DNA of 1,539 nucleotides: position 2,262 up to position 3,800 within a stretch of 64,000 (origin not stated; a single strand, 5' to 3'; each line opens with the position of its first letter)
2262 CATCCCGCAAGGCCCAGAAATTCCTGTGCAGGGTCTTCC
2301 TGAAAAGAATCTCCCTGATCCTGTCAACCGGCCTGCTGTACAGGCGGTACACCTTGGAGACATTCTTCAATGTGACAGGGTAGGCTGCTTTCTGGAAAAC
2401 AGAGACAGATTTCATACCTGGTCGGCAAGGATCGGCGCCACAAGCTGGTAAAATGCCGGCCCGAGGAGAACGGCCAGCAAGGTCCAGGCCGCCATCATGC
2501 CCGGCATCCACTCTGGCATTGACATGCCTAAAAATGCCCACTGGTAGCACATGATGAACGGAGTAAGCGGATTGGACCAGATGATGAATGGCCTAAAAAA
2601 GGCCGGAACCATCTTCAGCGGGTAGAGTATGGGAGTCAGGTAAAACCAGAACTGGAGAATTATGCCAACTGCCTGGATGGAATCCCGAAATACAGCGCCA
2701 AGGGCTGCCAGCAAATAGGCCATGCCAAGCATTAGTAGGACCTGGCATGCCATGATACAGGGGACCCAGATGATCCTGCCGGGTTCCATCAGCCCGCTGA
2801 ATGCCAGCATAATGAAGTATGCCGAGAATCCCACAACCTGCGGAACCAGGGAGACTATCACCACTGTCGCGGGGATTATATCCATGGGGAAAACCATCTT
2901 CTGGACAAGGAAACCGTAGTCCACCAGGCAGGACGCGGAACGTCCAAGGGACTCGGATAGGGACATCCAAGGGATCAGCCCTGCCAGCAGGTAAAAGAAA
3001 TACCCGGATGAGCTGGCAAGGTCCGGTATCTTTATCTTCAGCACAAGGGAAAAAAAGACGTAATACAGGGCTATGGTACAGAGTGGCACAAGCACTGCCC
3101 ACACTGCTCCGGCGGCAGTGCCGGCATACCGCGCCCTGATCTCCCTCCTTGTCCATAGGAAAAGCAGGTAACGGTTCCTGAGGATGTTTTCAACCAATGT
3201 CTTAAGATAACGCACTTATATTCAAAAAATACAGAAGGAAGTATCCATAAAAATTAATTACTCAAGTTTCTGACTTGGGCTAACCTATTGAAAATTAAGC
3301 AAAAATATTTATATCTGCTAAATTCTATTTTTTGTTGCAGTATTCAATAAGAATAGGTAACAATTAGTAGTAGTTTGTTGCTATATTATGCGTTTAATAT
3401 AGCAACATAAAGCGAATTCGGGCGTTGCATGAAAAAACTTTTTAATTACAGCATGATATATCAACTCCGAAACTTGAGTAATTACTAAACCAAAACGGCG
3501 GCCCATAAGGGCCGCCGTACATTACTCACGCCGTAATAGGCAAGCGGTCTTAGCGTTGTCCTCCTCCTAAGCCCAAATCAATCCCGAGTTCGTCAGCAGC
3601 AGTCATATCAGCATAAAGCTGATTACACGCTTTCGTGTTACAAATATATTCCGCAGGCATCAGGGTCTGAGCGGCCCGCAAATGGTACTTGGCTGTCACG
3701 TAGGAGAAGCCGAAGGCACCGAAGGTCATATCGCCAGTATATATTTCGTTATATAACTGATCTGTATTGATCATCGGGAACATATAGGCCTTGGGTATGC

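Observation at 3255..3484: Perfect 16-bp inverted repeat bracketing a 198-bp AT-rich segment 40 nt upstream of wzm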

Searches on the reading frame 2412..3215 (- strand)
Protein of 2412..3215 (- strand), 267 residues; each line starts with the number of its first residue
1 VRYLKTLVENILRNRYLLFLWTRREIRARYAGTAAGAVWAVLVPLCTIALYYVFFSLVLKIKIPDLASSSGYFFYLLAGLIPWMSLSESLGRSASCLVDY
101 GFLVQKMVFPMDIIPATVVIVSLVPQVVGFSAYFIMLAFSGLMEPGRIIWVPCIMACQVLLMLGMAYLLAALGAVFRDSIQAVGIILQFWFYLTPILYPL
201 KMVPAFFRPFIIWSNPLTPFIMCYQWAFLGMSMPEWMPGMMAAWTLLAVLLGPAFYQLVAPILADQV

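Call 8: search_protein_families(library=pfam, proteins=[window:2412-3215:-])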
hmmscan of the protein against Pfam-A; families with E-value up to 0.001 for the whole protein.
window:2412-3215:- (267 aa): 1 family
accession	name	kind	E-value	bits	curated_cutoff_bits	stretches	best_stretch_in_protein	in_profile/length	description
PF01061.29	ABC2_membrane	-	1e-12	48.5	26.9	1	18-228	3-210/211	ABC-2 type transporter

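Call 12: find_encoding_contigs(protein=window:2415-3215:-, flank=6000, max_places=10)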
Protein seq(267 aa) (267 aa): 11 contigs read that carry it; 10 places shown.
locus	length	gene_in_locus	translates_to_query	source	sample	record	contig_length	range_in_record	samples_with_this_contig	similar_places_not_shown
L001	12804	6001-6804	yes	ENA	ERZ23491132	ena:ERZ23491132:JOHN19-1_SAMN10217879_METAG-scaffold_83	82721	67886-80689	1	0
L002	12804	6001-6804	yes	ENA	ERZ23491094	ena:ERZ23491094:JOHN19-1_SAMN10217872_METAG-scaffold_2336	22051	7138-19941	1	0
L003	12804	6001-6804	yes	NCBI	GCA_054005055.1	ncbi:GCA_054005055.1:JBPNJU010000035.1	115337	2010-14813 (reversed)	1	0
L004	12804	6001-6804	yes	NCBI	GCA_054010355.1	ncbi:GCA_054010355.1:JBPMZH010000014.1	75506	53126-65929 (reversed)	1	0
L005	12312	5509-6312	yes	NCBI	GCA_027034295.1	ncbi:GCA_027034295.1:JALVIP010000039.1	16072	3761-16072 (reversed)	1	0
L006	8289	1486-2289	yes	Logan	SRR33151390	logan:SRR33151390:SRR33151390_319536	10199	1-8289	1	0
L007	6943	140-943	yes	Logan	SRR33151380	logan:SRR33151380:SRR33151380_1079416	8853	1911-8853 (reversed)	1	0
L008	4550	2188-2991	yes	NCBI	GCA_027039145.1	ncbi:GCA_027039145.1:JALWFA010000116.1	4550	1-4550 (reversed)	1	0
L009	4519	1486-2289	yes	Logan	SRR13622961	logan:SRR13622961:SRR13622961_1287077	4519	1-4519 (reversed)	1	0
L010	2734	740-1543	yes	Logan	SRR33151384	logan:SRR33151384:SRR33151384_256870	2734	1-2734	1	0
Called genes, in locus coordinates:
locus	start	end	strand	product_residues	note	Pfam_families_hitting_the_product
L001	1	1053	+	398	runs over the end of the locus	PF13692:Glyco_trans_1_4 (weak)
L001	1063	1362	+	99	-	-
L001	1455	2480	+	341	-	-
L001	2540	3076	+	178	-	-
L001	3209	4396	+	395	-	-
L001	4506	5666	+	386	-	-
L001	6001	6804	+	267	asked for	PF01061:ABC2_membrane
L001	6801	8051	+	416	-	PF00005:ABC_tran, PF14524:Wzt_C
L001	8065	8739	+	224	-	PF00132:Hexapep, PF14602:Hexapep_2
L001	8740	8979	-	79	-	-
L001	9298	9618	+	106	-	-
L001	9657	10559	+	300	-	PF03279:Lip_A_acyltrans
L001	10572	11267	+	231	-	PF13489:Methyltransf_23, PF07021:MetW, PF13649:Methyltransf_25, PF13847:Methyltransf_31, PF08241:Methyltransf_11, PF08242:Methyltransf_12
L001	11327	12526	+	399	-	PF01839:FG-GAP (faint), PF13517:FG-GAP_3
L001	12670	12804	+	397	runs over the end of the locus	PF01839:FG-GAP (faint), PF13517:FG-GAP_3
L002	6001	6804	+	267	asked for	PF01061:ABC2_membrane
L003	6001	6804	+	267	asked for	PF01061:ABC2_membrane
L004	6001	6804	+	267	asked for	PF01061:ABC2_membrane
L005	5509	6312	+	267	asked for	PF01061:ABC2_membrane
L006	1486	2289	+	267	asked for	PF01061:ABC2_membrane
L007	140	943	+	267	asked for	PF01061:ABC2_membrane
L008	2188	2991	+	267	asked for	PF01061:ABC2_membrane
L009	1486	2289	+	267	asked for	PF01061:ABC2_membrane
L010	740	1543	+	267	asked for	PF01061:ABC2_membrane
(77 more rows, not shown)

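Call 34: find_homologous_proteins(query=window:2415-3215:-, max_evalue=1e-30)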
Query seq(267 aa) (267 aa): 39 proteins with E <= 1e-30 among 8000 candidates.
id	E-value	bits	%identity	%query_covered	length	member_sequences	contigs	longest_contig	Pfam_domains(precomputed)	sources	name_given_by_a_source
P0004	1.1e-168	578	100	100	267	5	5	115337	PF01061.30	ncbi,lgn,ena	-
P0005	2.9e-142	491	82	100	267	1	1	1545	PF01061.30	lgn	-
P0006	4.2e-139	481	84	100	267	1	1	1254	PF01061.30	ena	-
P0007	3.5e-138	478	82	100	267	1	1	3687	PF01061.30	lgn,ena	-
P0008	4.0e-136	471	82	98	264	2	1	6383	PF01061.30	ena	-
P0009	4.9e-134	464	79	100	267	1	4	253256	PF01061.30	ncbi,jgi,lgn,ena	-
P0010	3.3e-131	455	76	100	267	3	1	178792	PF01061.30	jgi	-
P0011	1.3e-127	443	76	100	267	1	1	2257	PF01061.30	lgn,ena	-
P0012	1.3e-122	427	72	100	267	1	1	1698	PF01061.30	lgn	-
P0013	3.4e-85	304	56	97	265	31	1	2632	PF01061.30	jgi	jgi:lipopolysaccharide transport system permease protein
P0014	1.5e-67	246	46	98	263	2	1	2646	PF01061.30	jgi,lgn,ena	-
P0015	1.1e-62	231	43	97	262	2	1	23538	PF01061.30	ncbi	-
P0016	1.7e-62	230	44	98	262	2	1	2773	PF01061.30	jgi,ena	-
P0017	3.8e-61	225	42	98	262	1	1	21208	PF01061.30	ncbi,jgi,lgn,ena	-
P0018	1.3e-60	224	44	98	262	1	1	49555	PF01061.30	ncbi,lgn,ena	-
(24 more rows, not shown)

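Call 35: find_encoding_contigs(protein=P0009, flank=6000, max_places=4)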
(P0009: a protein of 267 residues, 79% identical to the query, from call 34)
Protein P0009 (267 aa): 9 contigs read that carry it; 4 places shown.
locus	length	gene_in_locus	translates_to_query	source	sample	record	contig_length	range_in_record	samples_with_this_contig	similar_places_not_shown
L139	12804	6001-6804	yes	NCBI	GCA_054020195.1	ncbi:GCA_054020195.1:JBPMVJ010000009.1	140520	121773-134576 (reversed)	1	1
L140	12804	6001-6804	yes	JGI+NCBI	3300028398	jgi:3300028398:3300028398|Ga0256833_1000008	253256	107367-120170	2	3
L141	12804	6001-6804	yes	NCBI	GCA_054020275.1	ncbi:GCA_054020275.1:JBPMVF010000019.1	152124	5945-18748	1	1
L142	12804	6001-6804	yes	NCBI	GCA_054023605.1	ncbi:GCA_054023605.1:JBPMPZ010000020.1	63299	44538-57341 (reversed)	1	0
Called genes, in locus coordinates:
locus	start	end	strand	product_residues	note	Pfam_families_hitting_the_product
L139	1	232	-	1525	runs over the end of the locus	PF00535:Glycos_transf_2, PF10111:Glyco_tranf_2_2, PF13641:Glyco_tranf_2_3, PF00535:Glycos_transf_2, PF10111:Glyco_tranf_2_2 (weak), PF13439:Glyco_transf_4, PF00534:Glycos_transf_1, PF13692:Glyco_trans_1_4, +1 more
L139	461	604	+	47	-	-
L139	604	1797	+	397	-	-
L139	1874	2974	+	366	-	PF02350:Epimerase_2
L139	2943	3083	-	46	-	-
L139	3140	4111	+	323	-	PF00188:CAP (faint)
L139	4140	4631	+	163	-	-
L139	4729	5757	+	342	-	-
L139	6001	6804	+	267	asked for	PF01061:ABC2_membrane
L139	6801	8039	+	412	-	PF00005:ABC_tran, PF14524:Wzt_C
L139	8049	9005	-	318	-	PF03279:Lip_A_acyltrans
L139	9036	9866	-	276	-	PF05711:TylF, PF13578:Methyltransf_24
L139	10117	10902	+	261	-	PF05401:NodS (weak), PF07021:MetW, PF13489:Methyltransf_23, PF13649:Methyltransf_25, PF13847:Methyltransf_31, PF08241:Methyltransf_11, PF08242:Methyltransf_12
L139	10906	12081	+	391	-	PF01839:FG-GAP (faint), PF13517:FG-GAP_3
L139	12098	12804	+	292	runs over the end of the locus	PF13145:Rotamase_2, PF00639:Rotamase, PF13616:Rotamase_3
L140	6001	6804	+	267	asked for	PF01061:ABC2_membrane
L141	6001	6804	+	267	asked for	PF01061:ABC2_membrane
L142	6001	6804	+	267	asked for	PF01061:ABC2_membrane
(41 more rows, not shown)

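Call 36: find_encoding_contigs(protein=P0010, flank=6000, max_places=3)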
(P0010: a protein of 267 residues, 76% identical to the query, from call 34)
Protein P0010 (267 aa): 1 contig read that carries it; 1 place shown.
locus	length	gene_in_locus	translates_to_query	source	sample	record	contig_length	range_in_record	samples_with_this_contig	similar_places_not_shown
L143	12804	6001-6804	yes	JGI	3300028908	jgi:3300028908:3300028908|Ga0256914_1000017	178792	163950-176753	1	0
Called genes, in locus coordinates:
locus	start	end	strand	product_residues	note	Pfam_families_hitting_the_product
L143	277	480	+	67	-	-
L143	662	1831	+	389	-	PF13692:Glyco_trans_1_4 (weak)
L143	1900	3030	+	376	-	PF02350:Epimerase_2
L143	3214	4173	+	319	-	-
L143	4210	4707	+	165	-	-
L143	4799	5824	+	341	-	-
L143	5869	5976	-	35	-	-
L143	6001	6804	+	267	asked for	PF01061:ABC2_membrane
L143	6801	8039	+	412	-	PF00005:ABC_tran, PF14524:Wzt_C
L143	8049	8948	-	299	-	PF03279:Lip_A_acyltrans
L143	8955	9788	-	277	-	PF05711:TylF, PF13578:Methyltransf_24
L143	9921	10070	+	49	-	-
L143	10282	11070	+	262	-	PF05401:NodS (weak), PF02353:CMAS (weak), PF07021:MetW, PF13489:Methyltransf_23, PF08241:Methyltransf_11, PF08242:Methyltransf_12, PF13649:Methyltransf_25, PF13847:Methyltransf_31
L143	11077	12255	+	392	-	PF01839:FG-GAP (faint), PF13517:FG-GAP_3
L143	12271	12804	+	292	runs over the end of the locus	PF13145:Rotamase_2, PF00639:Rotamase, PF13616:Rotamase_3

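Call 37: find_encoding_contigs(protein=P0008, flank=6000, max_places=3)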
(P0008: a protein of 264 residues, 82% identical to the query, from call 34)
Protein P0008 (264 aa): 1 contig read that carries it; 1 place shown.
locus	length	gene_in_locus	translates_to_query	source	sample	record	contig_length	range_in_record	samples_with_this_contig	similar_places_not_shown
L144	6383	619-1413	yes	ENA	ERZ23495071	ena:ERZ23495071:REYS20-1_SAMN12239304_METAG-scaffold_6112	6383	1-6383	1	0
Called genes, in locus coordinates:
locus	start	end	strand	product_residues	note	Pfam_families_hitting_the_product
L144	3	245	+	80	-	?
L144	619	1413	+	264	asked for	PF01061:ABC2_membrane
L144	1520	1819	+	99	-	-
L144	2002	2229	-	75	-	PF07927:HicA_toxin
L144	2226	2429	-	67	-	PF15919:HicB_lk_antitox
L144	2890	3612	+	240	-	PF14524:Wzt_C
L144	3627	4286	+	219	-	PF00132:Hexapep, PF14602:Hexapep_2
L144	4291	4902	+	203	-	-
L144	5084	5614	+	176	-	-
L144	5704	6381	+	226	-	?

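Call 38: find_encoding_contigs(protein=P0007, flank=6000, max_places=3)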
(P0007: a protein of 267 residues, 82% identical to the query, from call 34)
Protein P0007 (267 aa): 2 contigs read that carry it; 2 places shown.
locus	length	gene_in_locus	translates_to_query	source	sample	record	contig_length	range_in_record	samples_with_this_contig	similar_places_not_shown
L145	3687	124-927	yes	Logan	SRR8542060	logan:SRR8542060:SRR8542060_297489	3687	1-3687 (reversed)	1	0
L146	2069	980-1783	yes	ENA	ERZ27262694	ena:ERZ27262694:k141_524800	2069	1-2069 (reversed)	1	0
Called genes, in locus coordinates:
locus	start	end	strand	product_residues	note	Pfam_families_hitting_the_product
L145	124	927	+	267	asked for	PF01061:ABC2_membrane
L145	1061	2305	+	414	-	PF00005:ABC_tran, PF14524:Wzt_C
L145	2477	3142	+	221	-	PF00132:Hexapep, PF14602:Hexapep_2 (weak)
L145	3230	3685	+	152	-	?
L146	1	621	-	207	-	?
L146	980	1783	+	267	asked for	PF01061:ABC2_membrane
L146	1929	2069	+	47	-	?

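Call 65: find_encoding_contigs(protein=P0006, flank=3000, max_places=3)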
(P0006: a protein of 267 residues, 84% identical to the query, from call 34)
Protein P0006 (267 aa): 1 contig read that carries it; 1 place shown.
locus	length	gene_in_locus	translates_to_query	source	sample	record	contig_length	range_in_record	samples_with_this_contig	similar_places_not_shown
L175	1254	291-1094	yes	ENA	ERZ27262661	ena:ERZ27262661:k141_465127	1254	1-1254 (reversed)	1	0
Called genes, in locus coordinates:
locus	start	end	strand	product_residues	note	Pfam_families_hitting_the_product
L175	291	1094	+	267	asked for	PF01061:ABC2_membrane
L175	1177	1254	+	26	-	?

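Call 66: find_encoding_contigs(protein=P0005, flank=3000, max_places=3)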
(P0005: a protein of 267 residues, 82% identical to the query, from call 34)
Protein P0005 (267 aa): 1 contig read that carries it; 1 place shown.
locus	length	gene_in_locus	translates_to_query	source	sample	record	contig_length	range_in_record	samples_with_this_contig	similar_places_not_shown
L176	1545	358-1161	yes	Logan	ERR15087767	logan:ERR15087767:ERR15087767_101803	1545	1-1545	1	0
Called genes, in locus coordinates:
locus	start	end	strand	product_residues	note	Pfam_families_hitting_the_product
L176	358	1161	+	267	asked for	PF01061:ABC2_membrane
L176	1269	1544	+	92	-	?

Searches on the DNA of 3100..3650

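Call 71: search_rna_families(source=window, start=3100, end=3650, threshold=evalue, max_evalue=1)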
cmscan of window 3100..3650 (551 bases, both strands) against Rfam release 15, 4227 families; matches with E-value up to 1: 1.
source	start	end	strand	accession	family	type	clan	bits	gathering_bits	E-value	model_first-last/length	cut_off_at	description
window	3489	3543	-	RF02241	Xoo2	Gene; sRNA;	-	18.3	45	0.42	1-78/78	no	Xanthomonadaceae sRNA Xoo2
